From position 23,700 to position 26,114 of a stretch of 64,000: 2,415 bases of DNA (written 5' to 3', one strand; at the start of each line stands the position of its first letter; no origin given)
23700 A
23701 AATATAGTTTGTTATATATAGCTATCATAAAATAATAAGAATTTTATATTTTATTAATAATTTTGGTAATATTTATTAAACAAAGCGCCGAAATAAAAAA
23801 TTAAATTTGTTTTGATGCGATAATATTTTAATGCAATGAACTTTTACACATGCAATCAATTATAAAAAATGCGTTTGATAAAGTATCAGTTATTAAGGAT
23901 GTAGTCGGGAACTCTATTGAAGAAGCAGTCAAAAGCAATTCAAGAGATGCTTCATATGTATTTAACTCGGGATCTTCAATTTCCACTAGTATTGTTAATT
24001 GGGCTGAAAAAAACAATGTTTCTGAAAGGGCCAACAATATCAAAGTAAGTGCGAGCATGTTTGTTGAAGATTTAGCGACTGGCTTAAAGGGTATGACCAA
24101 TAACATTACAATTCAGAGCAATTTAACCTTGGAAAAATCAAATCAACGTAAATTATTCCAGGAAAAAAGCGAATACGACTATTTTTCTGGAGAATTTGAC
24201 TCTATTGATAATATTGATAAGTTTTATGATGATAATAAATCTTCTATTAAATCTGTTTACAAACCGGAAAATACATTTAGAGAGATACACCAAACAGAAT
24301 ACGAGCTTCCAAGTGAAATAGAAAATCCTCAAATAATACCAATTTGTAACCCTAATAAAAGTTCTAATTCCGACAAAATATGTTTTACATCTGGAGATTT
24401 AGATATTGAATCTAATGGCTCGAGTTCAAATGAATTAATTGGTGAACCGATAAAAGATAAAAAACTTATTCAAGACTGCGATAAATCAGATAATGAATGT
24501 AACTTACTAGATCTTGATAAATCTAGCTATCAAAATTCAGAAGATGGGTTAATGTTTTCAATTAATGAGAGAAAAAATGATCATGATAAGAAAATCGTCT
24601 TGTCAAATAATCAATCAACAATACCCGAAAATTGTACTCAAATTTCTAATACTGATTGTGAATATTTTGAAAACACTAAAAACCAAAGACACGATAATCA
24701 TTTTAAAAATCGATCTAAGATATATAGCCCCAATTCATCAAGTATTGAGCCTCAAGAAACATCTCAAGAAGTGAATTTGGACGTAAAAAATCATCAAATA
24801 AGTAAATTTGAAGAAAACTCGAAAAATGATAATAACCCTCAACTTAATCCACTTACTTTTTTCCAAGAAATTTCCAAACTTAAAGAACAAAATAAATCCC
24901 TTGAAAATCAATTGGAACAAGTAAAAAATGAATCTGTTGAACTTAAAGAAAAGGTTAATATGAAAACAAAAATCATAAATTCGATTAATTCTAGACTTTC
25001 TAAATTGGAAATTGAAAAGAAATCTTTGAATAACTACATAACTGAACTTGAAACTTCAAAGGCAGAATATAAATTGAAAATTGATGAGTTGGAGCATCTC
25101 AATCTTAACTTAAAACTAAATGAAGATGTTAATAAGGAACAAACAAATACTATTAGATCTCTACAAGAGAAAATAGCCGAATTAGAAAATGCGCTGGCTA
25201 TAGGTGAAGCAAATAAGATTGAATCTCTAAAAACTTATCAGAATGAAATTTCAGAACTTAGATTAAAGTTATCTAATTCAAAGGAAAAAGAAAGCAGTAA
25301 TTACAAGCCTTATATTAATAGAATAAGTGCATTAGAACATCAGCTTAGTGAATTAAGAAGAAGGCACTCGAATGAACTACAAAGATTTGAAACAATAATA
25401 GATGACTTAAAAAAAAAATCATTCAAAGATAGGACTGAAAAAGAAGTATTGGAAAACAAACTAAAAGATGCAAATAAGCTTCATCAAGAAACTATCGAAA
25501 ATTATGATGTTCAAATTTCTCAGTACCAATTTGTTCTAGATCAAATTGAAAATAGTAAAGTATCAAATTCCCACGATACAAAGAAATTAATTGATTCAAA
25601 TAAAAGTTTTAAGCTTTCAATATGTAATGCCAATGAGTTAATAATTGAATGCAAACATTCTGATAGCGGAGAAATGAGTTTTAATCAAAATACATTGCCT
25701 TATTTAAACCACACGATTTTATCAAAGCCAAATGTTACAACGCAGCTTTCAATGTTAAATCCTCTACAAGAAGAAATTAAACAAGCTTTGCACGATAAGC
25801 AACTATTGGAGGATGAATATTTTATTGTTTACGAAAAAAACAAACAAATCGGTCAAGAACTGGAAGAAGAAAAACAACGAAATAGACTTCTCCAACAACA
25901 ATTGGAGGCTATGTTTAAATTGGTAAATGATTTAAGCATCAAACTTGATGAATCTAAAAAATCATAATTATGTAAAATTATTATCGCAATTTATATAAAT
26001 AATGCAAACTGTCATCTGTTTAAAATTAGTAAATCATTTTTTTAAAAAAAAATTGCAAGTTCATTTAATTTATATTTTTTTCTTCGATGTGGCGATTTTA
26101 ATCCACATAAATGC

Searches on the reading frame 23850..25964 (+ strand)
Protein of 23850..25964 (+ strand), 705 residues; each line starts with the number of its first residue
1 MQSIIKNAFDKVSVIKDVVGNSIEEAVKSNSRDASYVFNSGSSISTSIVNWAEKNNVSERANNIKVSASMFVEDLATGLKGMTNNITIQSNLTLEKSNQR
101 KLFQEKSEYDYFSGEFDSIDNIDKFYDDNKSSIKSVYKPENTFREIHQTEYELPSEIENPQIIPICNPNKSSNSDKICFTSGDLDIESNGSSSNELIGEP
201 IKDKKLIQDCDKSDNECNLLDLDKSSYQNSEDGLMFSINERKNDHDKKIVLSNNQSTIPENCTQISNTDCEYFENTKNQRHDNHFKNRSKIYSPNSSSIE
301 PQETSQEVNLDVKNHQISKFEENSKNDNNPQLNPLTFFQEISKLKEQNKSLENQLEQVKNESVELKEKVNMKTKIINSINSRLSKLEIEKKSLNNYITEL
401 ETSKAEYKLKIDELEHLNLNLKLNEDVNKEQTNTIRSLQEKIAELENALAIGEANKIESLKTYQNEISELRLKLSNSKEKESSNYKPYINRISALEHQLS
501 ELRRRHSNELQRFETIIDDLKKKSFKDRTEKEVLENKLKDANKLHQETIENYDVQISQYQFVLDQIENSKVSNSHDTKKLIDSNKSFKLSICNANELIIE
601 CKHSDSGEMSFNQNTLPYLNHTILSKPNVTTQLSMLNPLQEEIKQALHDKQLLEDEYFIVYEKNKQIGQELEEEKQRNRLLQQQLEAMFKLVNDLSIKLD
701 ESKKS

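Call 5: list_cluster_members(proteins=[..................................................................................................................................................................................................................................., window:23850-25964:+, window:22456-22668:-, window:23126-23347:-])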
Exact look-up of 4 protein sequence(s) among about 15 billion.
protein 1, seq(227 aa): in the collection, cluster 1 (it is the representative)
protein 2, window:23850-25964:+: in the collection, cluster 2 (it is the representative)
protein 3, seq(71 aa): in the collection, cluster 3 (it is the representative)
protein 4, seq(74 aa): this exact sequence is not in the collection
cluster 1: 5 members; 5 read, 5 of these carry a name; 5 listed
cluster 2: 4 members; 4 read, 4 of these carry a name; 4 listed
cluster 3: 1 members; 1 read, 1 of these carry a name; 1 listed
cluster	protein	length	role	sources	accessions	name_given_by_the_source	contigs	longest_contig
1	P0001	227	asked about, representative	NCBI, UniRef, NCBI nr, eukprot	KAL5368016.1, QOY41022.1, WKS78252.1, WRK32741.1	hypothetical protein CPHLJ_6g1435 [Cryptosporidium parvum] | Transmembrane protein n=1 Tax=Cryptosporidium parvum TaxID=5807 RepID=A0A7S7RF87_CRYPV | Uncharacterized protein CPATCC_0012920 [Cryptosporidium parvum]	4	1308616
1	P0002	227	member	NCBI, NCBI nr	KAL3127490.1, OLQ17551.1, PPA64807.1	putative integral membrane protein [Cryptosporidium hominis] | hypothetical protein ChTU502y2012_406g0445 [Cryptosporidium hominis]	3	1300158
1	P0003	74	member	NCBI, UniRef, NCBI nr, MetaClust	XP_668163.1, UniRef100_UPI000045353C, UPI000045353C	hypothetical protein [Cryptosporidium hominis TU502] | hypothetical protein n=1 Tax=Cryptosporidium hominis (strain TU502) TaxID=353151 ... | status=active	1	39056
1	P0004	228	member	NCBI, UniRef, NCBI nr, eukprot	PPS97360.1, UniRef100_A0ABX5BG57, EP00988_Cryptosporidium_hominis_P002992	Uncharacterized protein GY17_00000146 [Cryptosporidium hominis] | Transmembrane protein n=2 Tax=Cryptosporidium TaxID=5806 RepID=A0ABX5BG57_CRYHO | PPS97360.1 Uncharacterized protein GY17_00000146 [Cryptosporidium hominis]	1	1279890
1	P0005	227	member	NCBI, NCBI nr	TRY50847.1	Uncharacterized protein CTYZ_00001323 [Cryptosporidium tyzzeri]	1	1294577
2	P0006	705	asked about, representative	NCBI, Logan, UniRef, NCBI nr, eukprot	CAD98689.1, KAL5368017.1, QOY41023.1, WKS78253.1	hypothetical protein CPHLJ_6g1440 [Cryptosporidium parvum] | Interaptin, possible n=2 Tax=Cryptosporidium parvum TaxID=5807 RepID=A0A7G2HL31_CRYPV | Uncharacterized protein CPATCC_0012930 [Cryptosporidium parvum]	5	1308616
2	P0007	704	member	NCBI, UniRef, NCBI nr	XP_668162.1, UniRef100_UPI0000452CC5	interaptin [Cryptosporidium hominis TU502] | interaptin n=1 Tax=Cryptosporidium hominis (strain TU502) TaxID=353151 RepID=UPI0000452CC5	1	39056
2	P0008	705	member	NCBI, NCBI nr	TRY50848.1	Uncharacterized protein CTYZ_00001324 [Cryptosporidium tyzzeri]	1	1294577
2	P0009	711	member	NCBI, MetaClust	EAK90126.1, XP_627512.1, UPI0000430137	hypothetical protein, partial [Cryptosporidium parvum Iowa II] | status=active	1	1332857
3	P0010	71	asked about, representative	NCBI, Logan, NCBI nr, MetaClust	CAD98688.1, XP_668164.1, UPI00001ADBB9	hypothetical protein [Cryptosporidium hominis TU502] | status=active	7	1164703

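Call 16: search_protein_families(library=pfam, proteins=[P0001, P0006], max_evalue=1)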
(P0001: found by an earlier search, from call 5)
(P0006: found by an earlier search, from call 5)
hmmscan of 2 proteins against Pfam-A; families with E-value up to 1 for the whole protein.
P0001 (227 aa): 3 families
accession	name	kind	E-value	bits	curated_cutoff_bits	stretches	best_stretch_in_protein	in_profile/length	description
PF20214.3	DUF6574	-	0.022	14.5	27.1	1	42-74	111-144/265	Family of unknown function (DUF6574)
PF05739.25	SNARE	-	0.15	12.5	26.8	1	47-71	28-52/53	SNARE domain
PF02535.28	Zip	-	0.24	11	35.1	1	36-87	150-203/323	ZIP Zinc transporter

P0006 (705 aa): 2 families
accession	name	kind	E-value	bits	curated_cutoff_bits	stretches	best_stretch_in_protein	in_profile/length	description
PF06818.20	Fez1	-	0.00058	20.8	34.4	1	338-466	30-162/199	Fez1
PF23991.1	DUF7310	-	0.21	12.6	40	0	355-404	19-67/83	Coiled-coil region of unknown function (DUF7310)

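Call 22: search_protein_representatives(alignment_id=A1)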
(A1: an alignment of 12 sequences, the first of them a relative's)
Query: 12 sequences, 228 profile positions. Proteins with E-value up to 0.001 (for the whole library): 4; up to 1e-10: 3; up to 1e-30: 3. The best 4 are listed.
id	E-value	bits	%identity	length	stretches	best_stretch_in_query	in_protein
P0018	2.0e-100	351.5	-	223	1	1-228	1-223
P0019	1.6e-70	253.7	-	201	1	1-228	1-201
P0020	1.0e-34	136.5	-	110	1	115-227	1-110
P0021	1.6e-07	47.5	-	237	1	1-165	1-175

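Call 23: predict_structure(alignment_id=A1)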
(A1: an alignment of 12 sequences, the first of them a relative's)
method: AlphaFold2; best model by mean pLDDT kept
length: 227 residues; sequences in the alignment: 12
mean_pLDDT: 60.1   pTM: 0.20
mean pLDDT of the five models: 60.1, 59.1, 54.6, 54.5, 50.1
residues with pLDDT >= 90: 1; 70-90: 63; 50-70: 97; < 50: 66
segments of 3 or more residues with pLDDT < 50: 1-3, 14-19, 85-105, 116-134, 136-143
pLDDT, mean of each block of 10 residues (from residue 1): 55 49 52 53 57 71 88 73 50 42 49 50 43 43 52 72 81 68 68 69 75 69 55
secondary structure, 60 per line:
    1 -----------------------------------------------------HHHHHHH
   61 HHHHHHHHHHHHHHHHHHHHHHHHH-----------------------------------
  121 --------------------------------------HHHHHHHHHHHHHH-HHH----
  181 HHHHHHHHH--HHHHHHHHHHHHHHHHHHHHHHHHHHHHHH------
elements in order: H54-85 H159-172 H181-189 H192-221

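Call 25: list_cluster_members(proteins=[P0020, P0021])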
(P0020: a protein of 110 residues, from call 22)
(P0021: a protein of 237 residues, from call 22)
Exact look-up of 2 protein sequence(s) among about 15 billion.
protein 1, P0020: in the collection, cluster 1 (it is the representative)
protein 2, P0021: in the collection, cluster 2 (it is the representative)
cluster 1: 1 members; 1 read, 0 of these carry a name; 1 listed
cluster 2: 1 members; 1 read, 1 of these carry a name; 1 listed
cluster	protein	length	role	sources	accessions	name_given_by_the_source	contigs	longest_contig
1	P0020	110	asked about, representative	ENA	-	-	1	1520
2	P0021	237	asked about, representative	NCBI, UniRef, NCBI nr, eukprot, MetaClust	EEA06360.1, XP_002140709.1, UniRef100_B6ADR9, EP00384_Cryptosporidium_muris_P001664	uncharacterized protein CMU_008510 [Cryptosporidium muris RN66] | Uncharacterized protein n=1 Tax=Cryptosporidium muris (strain RN66) TaxID=441375 ... | XP_002140709.1 hypothetical protein [Cryptosporidium muris RN66]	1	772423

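Call 34: search_solved_structures(query=A1, max_evalue=10, show_alignments=2)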
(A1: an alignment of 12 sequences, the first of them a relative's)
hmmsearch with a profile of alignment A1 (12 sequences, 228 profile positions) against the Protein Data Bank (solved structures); distinct sequences matched with E-value up to 10: 4.
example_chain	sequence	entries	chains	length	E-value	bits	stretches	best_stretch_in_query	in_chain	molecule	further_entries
6c96_A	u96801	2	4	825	0.0015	21.4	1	49-168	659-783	Two pore calcium channel protein 1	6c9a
1k0w_A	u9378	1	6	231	1.3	11.8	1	156-189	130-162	L-RIBULOSE 5 PHOSPHATE 4-EPIMERASE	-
1jdi_A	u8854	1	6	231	1.4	11.7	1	156-189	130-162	L-RIBULOSE 5 PHOSPHATE 4-EPIMERASE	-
6v1q_A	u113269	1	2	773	8.2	9.2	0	53-96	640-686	Two pore channel 3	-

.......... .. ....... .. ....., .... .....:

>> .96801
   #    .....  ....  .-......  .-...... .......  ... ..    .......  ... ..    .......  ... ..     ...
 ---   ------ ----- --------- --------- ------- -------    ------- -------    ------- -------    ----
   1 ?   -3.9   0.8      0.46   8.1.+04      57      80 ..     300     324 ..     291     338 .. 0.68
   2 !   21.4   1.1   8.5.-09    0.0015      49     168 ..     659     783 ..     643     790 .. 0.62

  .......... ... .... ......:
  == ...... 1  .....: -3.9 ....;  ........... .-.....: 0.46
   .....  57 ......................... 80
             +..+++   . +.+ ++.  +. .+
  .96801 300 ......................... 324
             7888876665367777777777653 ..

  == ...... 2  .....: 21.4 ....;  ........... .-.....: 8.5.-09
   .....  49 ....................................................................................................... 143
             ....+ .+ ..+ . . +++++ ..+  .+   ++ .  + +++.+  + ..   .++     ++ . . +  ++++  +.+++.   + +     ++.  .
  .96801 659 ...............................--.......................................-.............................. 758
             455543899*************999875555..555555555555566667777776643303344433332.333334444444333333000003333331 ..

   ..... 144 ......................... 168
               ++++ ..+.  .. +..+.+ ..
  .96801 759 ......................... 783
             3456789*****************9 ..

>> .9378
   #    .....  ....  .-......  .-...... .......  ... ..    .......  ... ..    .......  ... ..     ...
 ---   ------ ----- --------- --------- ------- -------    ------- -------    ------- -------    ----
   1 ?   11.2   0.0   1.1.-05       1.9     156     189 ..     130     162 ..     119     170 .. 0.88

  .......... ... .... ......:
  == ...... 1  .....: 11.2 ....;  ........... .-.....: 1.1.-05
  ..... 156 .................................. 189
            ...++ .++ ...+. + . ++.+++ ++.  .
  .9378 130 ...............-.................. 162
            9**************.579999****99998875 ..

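Call 35: search_protein_families(library=pfam, proteins=[P0021], max_evalue=10)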
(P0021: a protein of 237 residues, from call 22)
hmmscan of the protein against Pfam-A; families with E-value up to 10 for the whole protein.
P0021 (237 aa): 1 family
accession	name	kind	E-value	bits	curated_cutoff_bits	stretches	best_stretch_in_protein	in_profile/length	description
PF17523.7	MPS-4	-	0.0015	19.1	25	1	42-84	26-68/78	MinK-related peptide, potassium channel accessory sub-unit protein 4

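Call 37: find_encoding_contigs(protein=P0021, flank=3000, max_places=1)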
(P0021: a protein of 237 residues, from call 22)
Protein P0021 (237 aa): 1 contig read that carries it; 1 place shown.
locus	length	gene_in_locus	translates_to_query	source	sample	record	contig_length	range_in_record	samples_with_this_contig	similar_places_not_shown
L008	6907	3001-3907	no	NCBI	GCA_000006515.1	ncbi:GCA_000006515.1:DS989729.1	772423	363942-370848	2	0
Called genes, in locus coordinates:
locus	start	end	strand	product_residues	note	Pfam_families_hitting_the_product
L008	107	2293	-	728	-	-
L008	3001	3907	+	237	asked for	-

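Call 38: find_encoding_contigs(protein=P0020, flank=3000, max_places=1)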
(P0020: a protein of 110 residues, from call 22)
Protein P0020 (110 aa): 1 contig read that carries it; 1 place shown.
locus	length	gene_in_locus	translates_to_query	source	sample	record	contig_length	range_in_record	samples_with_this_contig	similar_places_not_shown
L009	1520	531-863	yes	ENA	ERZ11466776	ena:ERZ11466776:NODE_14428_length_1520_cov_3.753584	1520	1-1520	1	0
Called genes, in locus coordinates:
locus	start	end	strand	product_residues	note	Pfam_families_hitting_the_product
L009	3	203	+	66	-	?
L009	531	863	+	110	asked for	-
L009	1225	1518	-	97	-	?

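Call 41: find_encoding_contigs(protein=P0001, flank=10000, max_places=2)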
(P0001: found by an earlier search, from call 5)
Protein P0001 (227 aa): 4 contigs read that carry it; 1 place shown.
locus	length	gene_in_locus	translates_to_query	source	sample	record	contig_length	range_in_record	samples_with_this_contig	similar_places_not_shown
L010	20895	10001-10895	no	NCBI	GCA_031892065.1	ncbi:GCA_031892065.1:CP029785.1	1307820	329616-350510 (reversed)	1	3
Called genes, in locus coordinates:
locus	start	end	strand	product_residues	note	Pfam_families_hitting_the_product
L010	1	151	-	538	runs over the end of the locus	-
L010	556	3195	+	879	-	PF00856:SET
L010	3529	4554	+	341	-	PF03765:CRAL_TRIO_N (weak), PF00650:CRAL_TRIO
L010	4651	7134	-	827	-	PF02434:Fringe, PF01762:Galactosyl_T, PF04230:PS_pyruv_trans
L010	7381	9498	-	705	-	-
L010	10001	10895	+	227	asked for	-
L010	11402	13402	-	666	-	-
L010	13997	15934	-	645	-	-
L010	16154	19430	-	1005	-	PF00270:DEAD, PF13401:AAA_22 (weak), PF00271:Helicase_C, PF04408:WHD_HA2, PF21010:HA2_C, PF07717:OB_NTP_bind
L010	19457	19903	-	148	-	-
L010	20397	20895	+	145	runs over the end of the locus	PF00164:Ribosom_S12_S23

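Call 49: fold_search(model_id=the predicted structure, library=pdb)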
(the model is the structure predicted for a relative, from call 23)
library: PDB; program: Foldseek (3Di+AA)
matches with E <= 10: 4; with E <= 0.001: 0
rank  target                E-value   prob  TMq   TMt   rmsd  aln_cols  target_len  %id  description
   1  8oi5_i                5.3e+00  0.02  0.09  0.16  33.2       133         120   20  Crystal structure of the Candida albicans 80S ribosome in complex with Paromomycin (2mM) (released 2024-10-09)
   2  9fqr_QY               7.4e+00  0.04  0.14  0.15  43.2       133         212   14  96-nm repeat of axonemal doublet microtubules from bovine sperm (released 2025-03-26)
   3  7aoi_Ag               9.1e+00  0.01  0.09  0.11  23.5       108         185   16  Trypanosoma brucei mitochondrial ribosome large subunit assembly intermediate (released 2020-12-02)
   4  8otz_EX               9.7e+00  0.03  0.13  0.07  35.6       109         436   16  48-nm repeat of the native axonemal doublet microtubule from bovine sperm (released 2023-11-22)
